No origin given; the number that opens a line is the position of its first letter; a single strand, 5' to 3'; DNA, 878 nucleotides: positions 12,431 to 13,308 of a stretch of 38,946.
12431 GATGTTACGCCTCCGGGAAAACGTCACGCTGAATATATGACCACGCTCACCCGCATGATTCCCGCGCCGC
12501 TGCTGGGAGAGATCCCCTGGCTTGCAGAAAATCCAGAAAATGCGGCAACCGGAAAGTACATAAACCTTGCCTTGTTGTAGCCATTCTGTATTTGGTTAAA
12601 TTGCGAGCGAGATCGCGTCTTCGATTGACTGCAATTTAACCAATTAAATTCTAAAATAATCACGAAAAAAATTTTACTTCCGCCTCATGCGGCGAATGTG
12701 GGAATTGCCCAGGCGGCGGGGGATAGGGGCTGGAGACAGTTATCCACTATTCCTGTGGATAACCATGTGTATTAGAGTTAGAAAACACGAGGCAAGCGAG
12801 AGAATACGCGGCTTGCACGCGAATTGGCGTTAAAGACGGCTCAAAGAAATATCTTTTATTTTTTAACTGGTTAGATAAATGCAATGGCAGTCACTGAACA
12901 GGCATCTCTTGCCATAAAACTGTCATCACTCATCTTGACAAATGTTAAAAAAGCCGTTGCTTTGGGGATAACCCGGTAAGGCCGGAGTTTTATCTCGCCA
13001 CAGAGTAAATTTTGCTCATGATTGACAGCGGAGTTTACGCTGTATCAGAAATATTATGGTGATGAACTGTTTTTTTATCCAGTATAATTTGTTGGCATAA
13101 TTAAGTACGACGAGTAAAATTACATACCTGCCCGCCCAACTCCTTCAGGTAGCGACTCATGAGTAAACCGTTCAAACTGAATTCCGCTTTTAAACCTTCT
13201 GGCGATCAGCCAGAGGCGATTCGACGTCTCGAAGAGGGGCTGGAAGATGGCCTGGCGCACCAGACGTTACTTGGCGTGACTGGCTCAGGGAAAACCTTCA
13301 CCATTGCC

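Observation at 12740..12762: Inverted pair of DnaA boxes in the uvrB upstream region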

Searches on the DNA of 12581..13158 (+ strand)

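Call 5: search_dna_similar(query=window:12581-13158:+, collection=ecoli_genomes, mode=near, max_rows=10)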
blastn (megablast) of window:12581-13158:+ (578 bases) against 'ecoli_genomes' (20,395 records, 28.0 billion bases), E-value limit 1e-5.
Records with a match: 5425; places in all: 5430; records where one place covers at least 80% of the query: 5424.
Genomes with a match: 5425 of 5426; with a place that covers at least 80% of the query: 5424. Places per genome that has any: lowest 1, median 1, highest 2. On chromosomes: 5428 places; on plasmids: 2.
Best place of each record, by identity: >=99% 3098; 95-99% 2327.
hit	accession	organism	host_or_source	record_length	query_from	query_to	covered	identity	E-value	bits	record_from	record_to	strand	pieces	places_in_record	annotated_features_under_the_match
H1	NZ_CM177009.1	Escherichia coli strain VL7S7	Homo sapiens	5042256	1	578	100%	100.0%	0e+0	1085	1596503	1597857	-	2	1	IS1 family transposase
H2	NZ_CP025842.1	Escherichia coli strain 720632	Homo sapiens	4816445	1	578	100%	100.0%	0e+0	1068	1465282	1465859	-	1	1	none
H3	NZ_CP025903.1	Escherichia coli strain 300709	Homo sapiens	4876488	1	578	100%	100.0%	0e+0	1068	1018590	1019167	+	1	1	none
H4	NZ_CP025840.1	Escherichia coli strain 214-4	Homo sapiens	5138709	1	578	100%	100.0%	0e+0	1068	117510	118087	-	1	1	none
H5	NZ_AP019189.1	Escherichia coli strain M217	Homo sapiens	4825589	1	578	100%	100.0%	0e+0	1068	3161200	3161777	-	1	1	none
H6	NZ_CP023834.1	Escherichia coli strain 4/2-1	Homo sapiens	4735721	1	578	100%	100.0%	0e+0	1068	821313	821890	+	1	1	none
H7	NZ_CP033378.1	Escherichia coli strain L73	goose anus swab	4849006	1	578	100%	100.0%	0e+0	1068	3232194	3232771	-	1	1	none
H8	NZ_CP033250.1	Escherichia coli strain ECCHD184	chicken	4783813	1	578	100%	100.0%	0e+0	1068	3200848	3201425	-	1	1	none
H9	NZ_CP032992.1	Escherichia coli strain W5-6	Jin River water W5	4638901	1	578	100%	100.0%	0e+0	1068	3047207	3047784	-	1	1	none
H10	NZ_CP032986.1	Escherichia coli strain BE2-5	egret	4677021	1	578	100%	100.0%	0e+0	1068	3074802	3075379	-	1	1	none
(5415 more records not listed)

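Call 6: get_annotated_region(hit=H3, flank=4000)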
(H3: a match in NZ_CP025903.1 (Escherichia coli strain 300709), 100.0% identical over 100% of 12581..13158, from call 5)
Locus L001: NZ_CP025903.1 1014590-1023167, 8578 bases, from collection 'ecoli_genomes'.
description: Escherichia coli strain 300709 chromosome, complete genome
organism: Escherichia coli strain 300709 (NCBI taxid 562)
replicon: chromosome; assembly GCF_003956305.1
host: Homo sapiens; source: stool; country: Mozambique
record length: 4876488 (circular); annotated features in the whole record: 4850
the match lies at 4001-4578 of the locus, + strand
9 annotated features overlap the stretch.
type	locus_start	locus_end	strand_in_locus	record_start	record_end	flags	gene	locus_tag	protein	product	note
CDS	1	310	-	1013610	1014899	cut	bioA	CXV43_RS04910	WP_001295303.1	adenosylmethionine--8-amino-7-oxononanoate transaminase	-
CDS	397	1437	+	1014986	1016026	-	bioB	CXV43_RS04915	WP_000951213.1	biotin synthase BioB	-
CDS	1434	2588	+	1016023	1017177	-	bioF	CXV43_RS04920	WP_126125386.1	8-amino-7-oxononanoate synthase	-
CDS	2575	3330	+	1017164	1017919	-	bioC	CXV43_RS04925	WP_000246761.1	malonyl-ACP O-methyltransferase BioC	-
CDS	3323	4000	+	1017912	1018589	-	bioD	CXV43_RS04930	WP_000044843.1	dethiobiotin synthase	-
CDS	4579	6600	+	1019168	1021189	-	uvrB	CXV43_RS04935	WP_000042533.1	excinuclease ABC subunit UvrB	-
CDS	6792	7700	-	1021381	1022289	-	yvcK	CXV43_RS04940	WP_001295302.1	uridine diphosphate-N-acetylglucosamine-binding protein YvcK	-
riboswitch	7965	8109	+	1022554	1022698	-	-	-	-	riboswitch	molybdenum cofactor riboswitch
CDS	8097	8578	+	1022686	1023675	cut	moaA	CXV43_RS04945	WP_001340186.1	GTP 3',8-cyclase MoaA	-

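Call 23: search_dna_similar(query=window:12732-12781:+, collection=ecoli_genomes, mode=near, rows=spread, max_rows=15)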
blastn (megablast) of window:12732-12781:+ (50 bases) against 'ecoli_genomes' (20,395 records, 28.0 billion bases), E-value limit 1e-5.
Records with a match: 5425; places in all: 5428; records where one place covers at least 80% of the query: 5425.
Genomes with a match: 5425 of 5426; with a place that covers at least 80% of the query: 5425. Places per genome that has any: lowest 1, median 1, highest 2. On chromosomes: 5426 places; on plasmids: 2.
Best place of each record, by identity: >=99% 5423; 95-99% 2.
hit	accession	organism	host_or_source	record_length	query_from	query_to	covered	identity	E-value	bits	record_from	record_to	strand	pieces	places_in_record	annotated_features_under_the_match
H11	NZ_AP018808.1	Escherichia coli strain E2865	Bos taurus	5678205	1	50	100%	100.0%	5e-17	94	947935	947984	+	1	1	none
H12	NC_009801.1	Escherichia coli O139:H28 str. E24377A strain E24377A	-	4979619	1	50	100%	100.0%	5e-17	94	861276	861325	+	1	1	none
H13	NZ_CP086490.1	Escherichia coli strain Ec-050-T5-ESBL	Homo sapiens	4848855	1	50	100%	100.0%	5e-17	94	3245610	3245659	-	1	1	none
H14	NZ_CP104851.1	Escherichia coli strain GYX208DH4E-2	Environment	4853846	1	50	100%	100.0%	5e-17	94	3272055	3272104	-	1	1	none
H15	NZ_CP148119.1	Escherichia coli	missing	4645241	1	50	100%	100.0%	5e-17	94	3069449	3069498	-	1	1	none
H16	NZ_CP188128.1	Escherichia coli strain TUM22153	Laboratory developed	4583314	1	50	100%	100.0%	5e-17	94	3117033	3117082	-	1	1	none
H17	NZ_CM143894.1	Escherichia coli strain E29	Homo sapiens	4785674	1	50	100%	100.0%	5e-17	94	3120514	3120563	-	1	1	none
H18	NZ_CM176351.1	Escherichia coli strain CAVP761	Homo sapiens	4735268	1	50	100%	100.0%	5e-17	94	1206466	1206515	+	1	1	none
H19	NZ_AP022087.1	Escherichia coli strain WP4-S18-ESBL-07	-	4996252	3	50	96%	100.0%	6e-16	90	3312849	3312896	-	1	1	none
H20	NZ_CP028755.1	Escherichia coli strain A20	Mexican long-nosed bat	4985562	3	50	96%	100.0%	6e-16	90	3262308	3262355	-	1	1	none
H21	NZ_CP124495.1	Escherichia coli strain AVS0662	environmental: river near WWTP effluent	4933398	3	50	96%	100.0%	6e-16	90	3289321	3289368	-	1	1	none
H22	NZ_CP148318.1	Escherichia coli strain Z1323MEC0001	Mammal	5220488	3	50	96%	100.0%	6e-16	90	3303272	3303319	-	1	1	none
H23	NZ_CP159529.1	Escherichia coli strain ZYS9073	dairy farm environment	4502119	3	50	96%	100.0%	6e-16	90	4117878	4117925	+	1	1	none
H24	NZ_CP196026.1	Escherichia coli strain FXCREC073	Homo sapiens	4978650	3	50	96%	100.0%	6e-16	90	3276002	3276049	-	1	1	none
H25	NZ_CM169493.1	Escherichia coli strain EC08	Homo sapiens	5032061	3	50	96%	100.0%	6e-16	90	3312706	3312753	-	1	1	none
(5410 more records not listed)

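Call 41: get_annotated_region(hit=H1, flank=300)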
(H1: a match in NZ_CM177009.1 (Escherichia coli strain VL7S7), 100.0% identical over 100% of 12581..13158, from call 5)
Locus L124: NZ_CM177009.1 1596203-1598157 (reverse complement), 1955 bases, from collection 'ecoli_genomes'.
description: Escherichia coli strain VL7S7 chromosome, whole genome shotgun sequence
organism: Escherichia coli strain VL7S7 (NCBI taxid 562)
replicon: chromosome; assembly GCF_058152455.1
host: Homo sapiens; source: stool; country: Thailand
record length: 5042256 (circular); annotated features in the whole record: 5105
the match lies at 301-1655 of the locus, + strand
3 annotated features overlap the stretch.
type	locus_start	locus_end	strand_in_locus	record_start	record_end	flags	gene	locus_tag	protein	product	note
CDS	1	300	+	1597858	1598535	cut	bioD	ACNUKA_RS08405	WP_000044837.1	dethiobiotin synthase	-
CDS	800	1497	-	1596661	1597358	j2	-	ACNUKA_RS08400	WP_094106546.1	IS1 family transposase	programmed frameshift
CDS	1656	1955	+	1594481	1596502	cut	uvrB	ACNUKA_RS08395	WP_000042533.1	excinuclease ABC subunit UvrB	-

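Call 42: search_dna_similar(query=window:12700-12860:+, collection=plasmids, mode=distant, max_rows=15)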
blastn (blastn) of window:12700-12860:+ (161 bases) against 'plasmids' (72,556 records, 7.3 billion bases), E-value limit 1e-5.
Records with a match: 15; places in all: 15; records where one place covers at least 80% of the query: 10.
Best place of each record, by identity: >=99% 4; 95-99% 5; 80-90% 5; 60-80% 1.
By first word of the organism name: Escherichia 7; Klebsiella 4; Proteus 2; Enterobacter 1; Yersinia 1.
By predicted mobility (MOB-suite, as given by PLSDB): non-mobilizable 13; mobilizable 2.
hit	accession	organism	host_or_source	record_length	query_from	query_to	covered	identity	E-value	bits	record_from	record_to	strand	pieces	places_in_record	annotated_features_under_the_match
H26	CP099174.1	Escherichia coli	culture,Pooled soil sample collected ...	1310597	1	161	100%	100.0%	2e-76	291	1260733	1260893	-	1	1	none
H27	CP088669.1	Escherichia coli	Homo sapiens,blood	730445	1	161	100%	99.4%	7e-75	287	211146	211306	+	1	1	none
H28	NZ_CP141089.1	Escherichia coli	Homo sapiens,Infected Human Urine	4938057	1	161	100%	99.4%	7e-75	287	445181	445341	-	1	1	none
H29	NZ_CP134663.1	Escherichia coli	Larus michahellis,bacteria,cloaca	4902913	1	161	100%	99.4%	7e-75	287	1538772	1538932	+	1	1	none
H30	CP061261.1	Escherichia coli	Homo sapiens,cell culture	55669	1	161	100%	98.8%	8e-74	282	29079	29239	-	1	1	none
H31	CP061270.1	Escherichia coli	Sheep,cell culture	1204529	1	161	100%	98.8%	8e-74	282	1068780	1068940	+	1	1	none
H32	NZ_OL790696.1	Escherichia coli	-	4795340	1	161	100%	98.8%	8e-74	282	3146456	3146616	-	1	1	none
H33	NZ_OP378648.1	Klebsiella pneumoniae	-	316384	10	142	83%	82.7%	7e-30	137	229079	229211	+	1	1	hypothetical protein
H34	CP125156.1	Klebsiella pneumoniae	-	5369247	10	142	83%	82.7%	7e-30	137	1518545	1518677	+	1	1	dTDP-4-dehydrorhamnose reductase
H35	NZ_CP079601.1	Klebsiella pneumoniae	Homo sapiens,Endotracheal aspirate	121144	10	142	83%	82.0%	9e-29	132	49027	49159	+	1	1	hypothetical protein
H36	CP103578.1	Enterobacter hormaechei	Homo sapiens,blood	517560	25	145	75%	83.5%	1e-27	129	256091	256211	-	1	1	none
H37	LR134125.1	Klebsiella aerogenes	not available: to be reported later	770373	28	130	64%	86.4%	5e-26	123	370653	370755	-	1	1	none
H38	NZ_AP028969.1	Yersinia pseudotuberculosis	-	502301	39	115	48%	77.9%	1e-7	64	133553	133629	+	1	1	none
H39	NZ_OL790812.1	Proteus mirabilis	-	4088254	38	75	24%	97.4%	4e-8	65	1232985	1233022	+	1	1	none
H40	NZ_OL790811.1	Proteus mirabilis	-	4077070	38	75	24%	97.4%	4e-8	65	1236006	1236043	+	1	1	none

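Call 43: search_dna_similar(query=window:12700-12860:+, collection=phages, mode=distant, max_rows=15)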
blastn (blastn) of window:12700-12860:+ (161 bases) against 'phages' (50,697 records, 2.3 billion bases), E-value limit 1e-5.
Records with a match: 2; places in all: 2; records where one place covers at least 80% of the query: 2.
Best place of each record, by identity: >=99% 1; 95-99% 1.
By first word of the organism name: Escherichia 2.
By host as written in the record: Escherichia coli c1a 1; Escherichia coli 1.
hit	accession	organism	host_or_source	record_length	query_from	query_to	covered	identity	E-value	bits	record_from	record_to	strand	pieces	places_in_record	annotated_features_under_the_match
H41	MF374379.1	Escherichia phage DN1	Escherichia coli c1a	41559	1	161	100%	100.0%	5e-77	291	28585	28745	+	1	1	transduced bio-locus consists of eight full and one partially deleted ...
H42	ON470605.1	Escherichia phage vB_EcoP-720R6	Escherichia coli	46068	1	161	100%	98.8%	3e-74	282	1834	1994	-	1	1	none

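Call 65: search_dna_similar(query=window:12581-13158:+, collection=ecoli_genomes, mode=near, rows=spread, max_rows=14)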
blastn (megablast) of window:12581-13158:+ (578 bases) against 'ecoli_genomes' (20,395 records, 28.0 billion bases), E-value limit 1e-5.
Records with a match: 5425; places in all: 5430; records where one place covers at least 80% of the query: 5424.
Genomes with a match: 5425 of 5426; with a place that covers at least 80% of the query: 5424. Places per genome that has any: lowest 1, median 1, highest 2. On chromosomes: 5428 places; on plasmids: 2.
Best place of each record, by identity: >=99% 3098; 95-99% 2327.
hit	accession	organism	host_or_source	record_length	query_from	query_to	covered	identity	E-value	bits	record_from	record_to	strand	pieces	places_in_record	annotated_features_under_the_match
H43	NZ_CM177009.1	Escherichia coli strain VL7S7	Homo sapiens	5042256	1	578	100%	100.0%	0e+0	1085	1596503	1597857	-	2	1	IS1 family transposase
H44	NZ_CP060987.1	Escherichia coli strain EC31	Homo sapiens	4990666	1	578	100%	100.0%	0e+0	1068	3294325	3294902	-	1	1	none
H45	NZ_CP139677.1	Escherichia coli strain TP6-1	Homo sapiens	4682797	1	578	100%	100.0%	0e+0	1068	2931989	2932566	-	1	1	none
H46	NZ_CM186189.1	Escherichia coli strain EC24.26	bovine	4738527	1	578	100%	100.0%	0e+0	1068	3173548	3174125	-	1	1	none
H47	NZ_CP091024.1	Escherichia coli strain STEC379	pork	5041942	1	578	100%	99.7%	0e+0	1057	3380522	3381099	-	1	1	none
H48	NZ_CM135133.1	Escherichia coli strain K99B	-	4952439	3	578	100%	99.7%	0e+0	1053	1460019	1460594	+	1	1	none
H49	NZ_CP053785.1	Escherichia coli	Bird of prey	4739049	6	578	99%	99.8%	0e+0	1053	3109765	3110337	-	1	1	none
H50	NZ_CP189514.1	Escherichia coli strain N196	Homo sapiens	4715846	6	578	99%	99.8%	0e+0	1053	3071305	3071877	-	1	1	none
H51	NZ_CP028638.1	Escherichia coli strain 133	cattle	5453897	1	578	100%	98.4%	0e+0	1018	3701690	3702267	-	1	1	none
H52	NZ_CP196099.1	Escherichia coli strain EC2202095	Homo sapiens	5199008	1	578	100%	98.1%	0e+0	1007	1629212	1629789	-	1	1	none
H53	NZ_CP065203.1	Escherichia coli strain EC-10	Gallus gallus domesticus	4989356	2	578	100%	97.9%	0e+0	1000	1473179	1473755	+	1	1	none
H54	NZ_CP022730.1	Escherichia coli strain SA186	Homo sapiens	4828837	2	578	100%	97.1%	0e+0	972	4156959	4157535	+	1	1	none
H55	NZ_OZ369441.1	Escherichia coli strain Esc10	not applicable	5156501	2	578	100%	97.1%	0e+0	972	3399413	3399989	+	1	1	none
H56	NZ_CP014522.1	Escherichia coli strain ZH063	Homo sapiens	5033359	2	346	60%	96.5%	1e-159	571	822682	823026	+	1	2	none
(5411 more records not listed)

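Call 66: get_annotated_region(hit=H54, flank=50)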
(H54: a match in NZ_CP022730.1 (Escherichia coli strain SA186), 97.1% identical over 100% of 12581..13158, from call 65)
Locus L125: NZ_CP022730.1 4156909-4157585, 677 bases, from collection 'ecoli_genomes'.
description: Escherichia coli strain SA186 chromosome, complete genome
organism: Escherichia coli strain SA186 (NCBI taxid 562)
replicon: chromosome; assembly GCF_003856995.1
host: Homo sapiens; source: urine; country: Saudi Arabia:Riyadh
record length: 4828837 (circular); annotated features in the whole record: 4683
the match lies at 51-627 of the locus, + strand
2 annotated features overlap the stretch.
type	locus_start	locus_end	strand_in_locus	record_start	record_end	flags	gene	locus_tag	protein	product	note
CDS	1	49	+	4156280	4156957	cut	bioD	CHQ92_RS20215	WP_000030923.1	dethiobiotin synthase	-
CDS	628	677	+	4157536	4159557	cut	uvrB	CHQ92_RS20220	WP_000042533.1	excinuclease ABC subunit UvrB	-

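Call 67: get_annotated_region(hit=H51, flank=50)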
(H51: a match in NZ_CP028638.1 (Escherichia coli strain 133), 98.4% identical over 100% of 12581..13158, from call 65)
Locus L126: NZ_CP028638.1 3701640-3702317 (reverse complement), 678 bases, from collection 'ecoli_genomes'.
description: Escherichia coli strain 133 chromosome, complete genome
organism: Escherichia coli strain 133 (NCBI taxid 562)
replicon: chromosome; assembly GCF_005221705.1
host: -; source: cattle; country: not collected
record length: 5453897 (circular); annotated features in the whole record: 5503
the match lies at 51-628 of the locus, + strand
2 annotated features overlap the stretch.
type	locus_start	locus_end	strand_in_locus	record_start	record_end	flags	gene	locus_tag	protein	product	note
CDS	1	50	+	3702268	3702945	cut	bioD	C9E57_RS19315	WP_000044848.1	dethiobiotin synthase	-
CDS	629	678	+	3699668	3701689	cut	uvrB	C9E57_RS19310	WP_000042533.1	excinuclease ABC subunit UvrB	-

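Call 68: get_annotated_region(hit=H53, flank=50)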
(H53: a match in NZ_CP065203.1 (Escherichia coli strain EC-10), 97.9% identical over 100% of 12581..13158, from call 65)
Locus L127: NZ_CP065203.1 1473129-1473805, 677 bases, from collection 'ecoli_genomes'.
description: Escherichia coli strain EC-10 chromosome, complete genome
organism: Escherichia coli strain EC-10 (NCBI taxid 562)
replicon: chromosome; assembly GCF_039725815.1
host: Gallus gallus domesticus; source: cloaca; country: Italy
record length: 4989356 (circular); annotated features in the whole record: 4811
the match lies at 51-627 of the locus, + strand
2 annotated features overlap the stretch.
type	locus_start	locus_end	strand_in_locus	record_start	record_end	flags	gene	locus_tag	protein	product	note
CDS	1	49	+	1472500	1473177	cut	bioD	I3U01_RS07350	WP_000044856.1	dethiobiotin synthase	-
CDS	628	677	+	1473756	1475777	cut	uvrB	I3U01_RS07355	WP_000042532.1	excinuclease ABC subunit UvrB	-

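Call 69: get_annotated_region(hit=H56, flank=1800)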
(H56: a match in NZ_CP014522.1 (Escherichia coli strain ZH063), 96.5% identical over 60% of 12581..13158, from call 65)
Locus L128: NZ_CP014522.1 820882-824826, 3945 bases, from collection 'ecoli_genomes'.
description: Escherichia coli strain ZH063 chromosome, complete genome
organism: Escherichia coli strain ZH063 (NCBI taxid 562)
replicon: chromosome; assembly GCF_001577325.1
host: Homo sapiens; source: missing; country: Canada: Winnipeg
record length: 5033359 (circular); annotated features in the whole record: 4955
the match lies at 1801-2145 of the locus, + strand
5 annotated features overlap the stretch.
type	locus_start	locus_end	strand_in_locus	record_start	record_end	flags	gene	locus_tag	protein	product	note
CDS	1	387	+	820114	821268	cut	bioF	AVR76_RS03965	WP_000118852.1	8-amino-7-oxononanoate synthase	-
CDS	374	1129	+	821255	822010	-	bioC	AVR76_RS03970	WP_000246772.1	malonyl-ACP O-methyltransferase BioC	-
CDS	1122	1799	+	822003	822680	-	bioD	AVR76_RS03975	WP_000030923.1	dethiobiotin synthase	-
CDS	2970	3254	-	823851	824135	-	-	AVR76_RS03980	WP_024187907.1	hypothetical protein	-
CDS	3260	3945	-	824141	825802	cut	-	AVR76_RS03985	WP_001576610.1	terminase large subunit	-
